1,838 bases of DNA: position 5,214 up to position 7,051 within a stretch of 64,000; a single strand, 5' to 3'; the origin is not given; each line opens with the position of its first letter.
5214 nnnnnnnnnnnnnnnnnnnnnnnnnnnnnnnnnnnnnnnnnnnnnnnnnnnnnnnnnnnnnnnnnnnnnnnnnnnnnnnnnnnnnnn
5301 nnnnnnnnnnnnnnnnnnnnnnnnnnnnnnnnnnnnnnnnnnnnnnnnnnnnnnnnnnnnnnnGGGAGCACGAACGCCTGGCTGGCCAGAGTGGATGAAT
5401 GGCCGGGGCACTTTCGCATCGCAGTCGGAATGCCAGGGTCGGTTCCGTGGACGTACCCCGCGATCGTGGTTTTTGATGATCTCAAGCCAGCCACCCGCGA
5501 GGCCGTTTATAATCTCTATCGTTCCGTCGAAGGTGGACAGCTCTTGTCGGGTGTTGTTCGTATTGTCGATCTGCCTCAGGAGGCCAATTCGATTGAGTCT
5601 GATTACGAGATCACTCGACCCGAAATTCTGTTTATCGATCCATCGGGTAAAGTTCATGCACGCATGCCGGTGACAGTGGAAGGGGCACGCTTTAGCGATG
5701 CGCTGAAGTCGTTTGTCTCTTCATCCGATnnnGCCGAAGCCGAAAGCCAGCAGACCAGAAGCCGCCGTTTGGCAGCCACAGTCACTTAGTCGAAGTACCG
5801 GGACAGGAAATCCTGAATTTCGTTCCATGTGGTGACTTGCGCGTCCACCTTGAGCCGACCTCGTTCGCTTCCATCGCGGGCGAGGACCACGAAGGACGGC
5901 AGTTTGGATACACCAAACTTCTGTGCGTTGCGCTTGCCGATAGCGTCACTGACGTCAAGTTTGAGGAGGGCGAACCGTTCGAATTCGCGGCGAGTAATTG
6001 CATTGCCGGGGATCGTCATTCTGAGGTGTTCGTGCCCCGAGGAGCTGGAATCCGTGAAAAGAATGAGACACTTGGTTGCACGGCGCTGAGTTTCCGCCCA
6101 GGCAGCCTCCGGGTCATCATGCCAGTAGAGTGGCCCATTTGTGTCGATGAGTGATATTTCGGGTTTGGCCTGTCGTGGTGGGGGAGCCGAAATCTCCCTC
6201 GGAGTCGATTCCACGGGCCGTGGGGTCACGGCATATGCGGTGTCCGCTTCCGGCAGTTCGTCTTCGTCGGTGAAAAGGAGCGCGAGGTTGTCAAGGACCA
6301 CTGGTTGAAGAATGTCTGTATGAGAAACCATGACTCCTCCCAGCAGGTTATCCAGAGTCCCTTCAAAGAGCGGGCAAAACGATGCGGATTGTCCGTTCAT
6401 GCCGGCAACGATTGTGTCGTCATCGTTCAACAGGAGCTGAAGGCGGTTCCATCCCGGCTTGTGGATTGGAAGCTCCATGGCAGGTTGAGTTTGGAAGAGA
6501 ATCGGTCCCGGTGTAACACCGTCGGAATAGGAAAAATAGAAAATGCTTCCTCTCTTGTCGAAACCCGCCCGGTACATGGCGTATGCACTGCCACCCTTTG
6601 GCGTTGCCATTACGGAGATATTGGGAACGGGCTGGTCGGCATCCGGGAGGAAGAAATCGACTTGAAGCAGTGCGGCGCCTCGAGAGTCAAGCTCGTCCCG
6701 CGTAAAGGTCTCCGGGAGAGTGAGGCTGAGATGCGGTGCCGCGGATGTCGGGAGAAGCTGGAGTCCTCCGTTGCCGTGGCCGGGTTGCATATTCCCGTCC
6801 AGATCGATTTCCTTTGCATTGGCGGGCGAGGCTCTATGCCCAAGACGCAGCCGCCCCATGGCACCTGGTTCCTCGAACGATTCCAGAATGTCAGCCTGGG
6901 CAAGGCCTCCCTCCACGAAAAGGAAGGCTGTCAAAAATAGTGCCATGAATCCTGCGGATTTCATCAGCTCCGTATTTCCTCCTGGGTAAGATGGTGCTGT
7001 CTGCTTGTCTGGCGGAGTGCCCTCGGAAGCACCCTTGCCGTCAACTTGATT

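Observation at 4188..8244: Cluster of three extracytoplasmic cysteine-less TlpA-like thioredoxin-fold domains, one attached to a transmembrane pseudokinase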

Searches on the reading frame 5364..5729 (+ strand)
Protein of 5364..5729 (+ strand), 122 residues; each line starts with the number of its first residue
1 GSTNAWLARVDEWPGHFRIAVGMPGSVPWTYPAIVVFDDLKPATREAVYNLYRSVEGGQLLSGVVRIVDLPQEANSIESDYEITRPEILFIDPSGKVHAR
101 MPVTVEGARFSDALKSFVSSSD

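Call 24: find_homologous_proteins(query=A3, max_evalue=0.01)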
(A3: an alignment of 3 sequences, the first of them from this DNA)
Query A3 (3 sequences): 1825 candidates shared short words with the query, none scored E <= 0.01.

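Call 27: search_solved_structures(query=A3, max_evalue=10, show_alignments=2)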
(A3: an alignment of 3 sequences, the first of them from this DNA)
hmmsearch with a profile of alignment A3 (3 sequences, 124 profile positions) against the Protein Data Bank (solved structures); distinct sequences matched with E-value up to 10: 2.
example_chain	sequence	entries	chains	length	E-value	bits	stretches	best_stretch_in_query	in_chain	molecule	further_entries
2ju5_A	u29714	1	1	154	0.02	18.6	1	72-116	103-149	Thioredoxin Disulfide Isomerase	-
2kuc_A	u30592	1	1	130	0.19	15.5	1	73-119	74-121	Putative disulphide-isomerase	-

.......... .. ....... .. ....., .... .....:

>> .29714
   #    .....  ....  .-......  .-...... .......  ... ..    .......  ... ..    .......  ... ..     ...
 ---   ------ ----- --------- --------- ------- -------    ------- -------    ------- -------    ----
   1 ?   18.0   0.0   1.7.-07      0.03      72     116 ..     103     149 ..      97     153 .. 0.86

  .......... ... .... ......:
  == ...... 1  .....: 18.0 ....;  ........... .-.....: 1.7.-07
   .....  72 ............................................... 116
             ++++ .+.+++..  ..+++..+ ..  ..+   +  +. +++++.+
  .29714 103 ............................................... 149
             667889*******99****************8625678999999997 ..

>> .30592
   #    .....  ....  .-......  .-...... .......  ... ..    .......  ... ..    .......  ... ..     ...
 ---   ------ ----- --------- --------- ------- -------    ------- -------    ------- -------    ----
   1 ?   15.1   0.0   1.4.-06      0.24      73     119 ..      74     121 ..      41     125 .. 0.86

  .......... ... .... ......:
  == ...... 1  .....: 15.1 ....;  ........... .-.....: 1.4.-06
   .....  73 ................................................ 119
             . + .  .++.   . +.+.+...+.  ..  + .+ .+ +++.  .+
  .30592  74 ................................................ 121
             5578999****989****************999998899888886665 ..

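Call 28: search_protein_families(library=pfam, alignment_id=A3, max_evalue=10)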
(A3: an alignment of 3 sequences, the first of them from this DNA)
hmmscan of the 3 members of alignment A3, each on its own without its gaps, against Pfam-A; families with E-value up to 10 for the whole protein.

A. member 1, seq(122 aa): 0 families

B. families by the number of members that match (of 3 scanned): 0 families

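Call 46: predict_structure(alignment_id=A6)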
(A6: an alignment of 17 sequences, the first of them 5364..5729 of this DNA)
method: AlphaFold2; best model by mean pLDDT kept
length: 122 residues; sequences in the alignment: 17
mean_pLDDT: 70.2   pTM: 0.66
mean pLDDT of the five models: 70.2, 66.4, 66.1, 65.0, 58.4
residues with pLDDT >= 90: 4; 70-90: 68; 50-70: 33; < 50: 17
segments of 3 or more residues with pLDDT < 50: 1-4, 14-17, 22-28
pLDDT, mean of each block of 10 residues (from residue 1): 53 51 44 77 81 74 54 71 87 85 86 81 58
secondary structure, 60 per line:
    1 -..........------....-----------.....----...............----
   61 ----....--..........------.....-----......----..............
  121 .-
elements in order: H2-11 E18-21 E33-37 H42-56 E65-68 H71-80 E87-91 E97-102 H107-121

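Call 50: fold_search(model_id=the predicted structure, library=pdb)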
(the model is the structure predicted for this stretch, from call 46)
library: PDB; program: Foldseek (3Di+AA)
matches with E <= 10: 599; with E <= 0.001: 0
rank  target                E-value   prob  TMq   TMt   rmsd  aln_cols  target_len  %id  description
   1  1st9_B                8.4e-02  0.80  0.34  0.31   5.9        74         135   19  Crystal Structure of a Soluble Domain of ResA in the Oxidised Form (released 2004-05-11)
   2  2h1b_C                9.5e-02  0.77  0.34  0.31   6.2        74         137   19  ResA E80Q (released 2006-09-19)
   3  2ju5_MODEL_1_A        1.4e-01  0.97  0.34  0.29   2.2        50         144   34  DsbH Oxidoreductase (released 2007-11-27)
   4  4txo_B                1.5e-01  0.80  0.48  0.40   8.4       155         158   10  Crystal structure of the mixed disulfide complex of thioredoxin-like TlpAs(C110S) and copper chaperone ScoIs(C74S) (released 2014-10-01)
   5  2h19_A                1.9e-01  0.63  0.38  0.35   6.4       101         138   15  Crystal Structure of ResA Cys77Ala Variant (released 2006-09-19)
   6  2h1g_A                2.2e-01  0.75  0.40  0.37   5.2        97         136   18  ResA C74A/C77A (released 2006-09-19)
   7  5nyp                  2.2e-01  0.08  0.17  0.12  15.9       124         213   14  Anbu from Hyphomicrobium sp. strain MC1 - SG: R32 (released 2017-05-24)
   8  1su9_A                2.4e-01  0.75  0.43  0.39   4.0       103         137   13  Reduced structure of the soluble domain of ResA (released 2004-05-11)
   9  5um7_B                2.6e-01  0.63  0.44  0.38  12.3       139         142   15  Crystal structure of the reduced state of the thiol-disulfide reductase SdbA from Streptococcus gordonii (released 2017-02-15)
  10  4grf                  2.6e-01  0.54  0.36  0.32   6.1        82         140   17  Crystal structure of thioredoxin domain of thiol-disulfide oxidoreductase BVU-2223 (Target EFI-501010) from Bacteroides  (released 2012-10-10)
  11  5nyg_G                2.6e-01  0.08  0.19  0.12  15.1       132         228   11  Anbu (Gly-1) mutant from Hyphomicrobium sp. strain MC1 - SG P2(1)2(1)2(1) (released 2017-05-24)
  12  2kuc_MODEL_1_A        2.7e-01  0.80  0.31  0.31   2.9        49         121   26  Solution Structure of a putative disulphide-isomerase from Bacteroides thetaiotaomicron (released 2010-03-02)
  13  2h1a_B                2.7e-01  0.72  0.42  0.38   5.1       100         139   16  ResA C74A Variant (released 2006-09-19)
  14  3c73_A                2.7e-01  0.54  0.34  0.31   5.7        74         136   19  Structure of CEHC variant ResA (released 2008-08-12)
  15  7ouc                  2.7e-01  0.28  0.33  0.11  10.9       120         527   18  Crystal structure of the flavoprotein monooxygenase GrhO5 from griseorhodin A biosynthesis (released 2021-11-03)
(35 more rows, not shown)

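Call 76: find_related_loci(query=A3, collection=metagenome_contigs, flank=6000)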
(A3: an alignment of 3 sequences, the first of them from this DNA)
Query A3 (122 aa) in metagenome_contigs; peptide patterns used: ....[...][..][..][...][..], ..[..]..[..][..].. (x = any residue, [..] = any of these).
261 stretches matched a pattern, but none encodes a relative of the query by tblastn (E <= 1e-3).

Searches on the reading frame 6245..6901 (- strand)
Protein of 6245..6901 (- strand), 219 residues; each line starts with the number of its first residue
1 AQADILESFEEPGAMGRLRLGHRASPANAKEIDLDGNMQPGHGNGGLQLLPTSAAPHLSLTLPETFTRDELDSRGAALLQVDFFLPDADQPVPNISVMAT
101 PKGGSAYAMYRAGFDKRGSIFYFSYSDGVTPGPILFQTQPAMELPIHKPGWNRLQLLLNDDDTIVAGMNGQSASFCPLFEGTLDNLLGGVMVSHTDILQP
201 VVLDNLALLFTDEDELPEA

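Call 74: search_protein_families(library=pfam, proteins=[window:6245-6901:-], max_evalue=10)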
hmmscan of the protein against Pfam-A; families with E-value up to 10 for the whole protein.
window:6245-6901:- (219 aa): 0 families
